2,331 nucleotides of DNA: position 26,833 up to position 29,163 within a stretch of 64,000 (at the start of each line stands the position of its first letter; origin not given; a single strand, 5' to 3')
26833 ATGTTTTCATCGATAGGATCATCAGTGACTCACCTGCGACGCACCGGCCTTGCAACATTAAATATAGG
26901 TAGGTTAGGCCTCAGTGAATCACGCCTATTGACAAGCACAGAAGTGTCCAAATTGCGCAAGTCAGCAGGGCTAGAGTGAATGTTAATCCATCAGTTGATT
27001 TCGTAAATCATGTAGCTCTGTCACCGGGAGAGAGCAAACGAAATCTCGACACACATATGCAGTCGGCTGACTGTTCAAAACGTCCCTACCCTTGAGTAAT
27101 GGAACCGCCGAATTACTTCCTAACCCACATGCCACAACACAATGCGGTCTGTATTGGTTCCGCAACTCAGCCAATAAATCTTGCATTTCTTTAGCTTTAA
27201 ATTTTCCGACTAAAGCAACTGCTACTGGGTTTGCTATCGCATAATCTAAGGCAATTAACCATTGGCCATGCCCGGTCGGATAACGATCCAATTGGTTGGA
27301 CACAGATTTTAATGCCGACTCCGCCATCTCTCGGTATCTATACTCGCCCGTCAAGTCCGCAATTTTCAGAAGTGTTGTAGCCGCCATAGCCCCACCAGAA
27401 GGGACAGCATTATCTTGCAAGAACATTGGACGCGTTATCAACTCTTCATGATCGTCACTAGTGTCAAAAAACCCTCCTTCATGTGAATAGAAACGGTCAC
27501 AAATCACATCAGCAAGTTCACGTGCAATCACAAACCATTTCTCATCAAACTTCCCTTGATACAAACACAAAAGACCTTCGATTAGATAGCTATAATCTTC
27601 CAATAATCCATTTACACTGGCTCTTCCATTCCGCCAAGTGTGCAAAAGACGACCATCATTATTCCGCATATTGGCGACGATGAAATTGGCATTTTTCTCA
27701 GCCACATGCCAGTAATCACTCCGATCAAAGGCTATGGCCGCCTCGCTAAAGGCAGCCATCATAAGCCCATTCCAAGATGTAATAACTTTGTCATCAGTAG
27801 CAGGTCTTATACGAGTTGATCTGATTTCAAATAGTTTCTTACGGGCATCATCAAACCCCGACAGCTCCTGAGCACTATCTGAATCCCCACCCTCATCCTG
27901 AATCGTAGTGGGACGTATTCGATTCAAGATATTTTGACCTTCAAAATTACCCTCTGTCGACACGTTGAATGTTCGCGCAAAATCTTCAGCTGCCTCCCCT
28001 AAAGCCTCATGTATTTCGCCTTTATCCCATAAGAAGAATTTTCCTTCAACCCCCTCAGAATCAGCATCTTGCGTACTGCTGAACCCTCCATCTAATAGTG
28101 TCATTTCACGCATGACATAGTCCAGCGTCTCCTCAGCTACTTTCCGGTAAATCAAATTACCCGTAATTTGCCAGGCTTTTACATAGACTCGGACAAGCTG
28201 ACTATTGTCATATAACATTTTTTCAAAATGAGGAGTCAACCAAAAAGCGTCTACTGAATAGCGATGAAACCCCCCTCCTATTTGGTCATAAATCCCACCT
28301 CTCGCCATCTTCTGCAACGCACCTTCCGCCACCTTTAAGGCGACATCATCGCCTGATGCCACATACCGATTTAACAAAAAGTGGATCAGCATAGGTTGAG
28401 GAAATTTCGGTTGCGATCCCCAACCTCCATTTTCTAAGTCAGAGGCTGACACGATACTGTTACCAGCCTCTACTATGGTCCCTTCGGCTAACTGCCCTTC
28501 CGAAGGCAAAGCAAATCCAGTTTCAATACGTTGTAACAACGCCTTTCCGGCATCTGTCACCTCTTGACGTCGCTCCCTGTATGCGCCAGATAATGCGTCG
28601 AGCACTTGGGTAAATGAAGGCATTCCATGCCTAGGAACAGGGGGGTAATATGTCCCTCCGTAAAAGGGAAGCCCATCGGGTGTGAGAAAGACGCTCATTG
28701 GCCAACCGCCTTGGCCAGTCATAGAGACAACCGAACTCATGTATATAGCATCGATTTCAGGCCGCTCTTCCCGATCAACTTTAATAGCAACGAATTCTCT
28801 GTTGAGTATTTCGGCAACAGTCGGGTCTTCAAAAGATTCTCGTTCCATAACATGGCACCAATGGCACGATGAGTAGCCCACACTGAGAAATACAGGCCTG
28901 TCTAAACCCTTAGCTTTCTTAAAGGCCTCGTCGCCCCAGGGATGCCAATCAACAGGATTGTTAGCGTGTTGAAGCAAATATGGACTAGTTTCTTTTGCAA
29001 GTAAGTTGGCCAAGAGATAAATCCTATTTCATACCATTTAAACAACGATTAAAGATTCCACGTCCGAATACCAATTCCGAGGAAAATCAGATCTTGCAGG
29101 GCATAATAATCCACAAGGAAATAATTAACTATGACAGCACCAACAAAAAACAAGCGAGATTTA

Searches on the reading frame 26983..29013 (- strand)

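Call 80: search_protein_families(library=pfam, proteins=[window:26983-29013:-], max_evalue=0.00001)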
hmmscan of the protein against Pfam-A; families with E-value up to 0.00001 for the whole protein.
window:26983-29013:- (676 aa): 2 families
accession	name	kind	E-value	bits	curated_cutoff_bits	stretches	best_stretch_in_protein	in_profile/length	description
PF03190.21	Thioredox_DsbH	-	8.6e-74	247.3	27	1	3-163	2-162/163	Protein of unknown function, DUF255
PF13899.12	Thioredoxin_7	-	2.4e-09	37.7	27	1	22-112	1-83/83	Thioredoxin-like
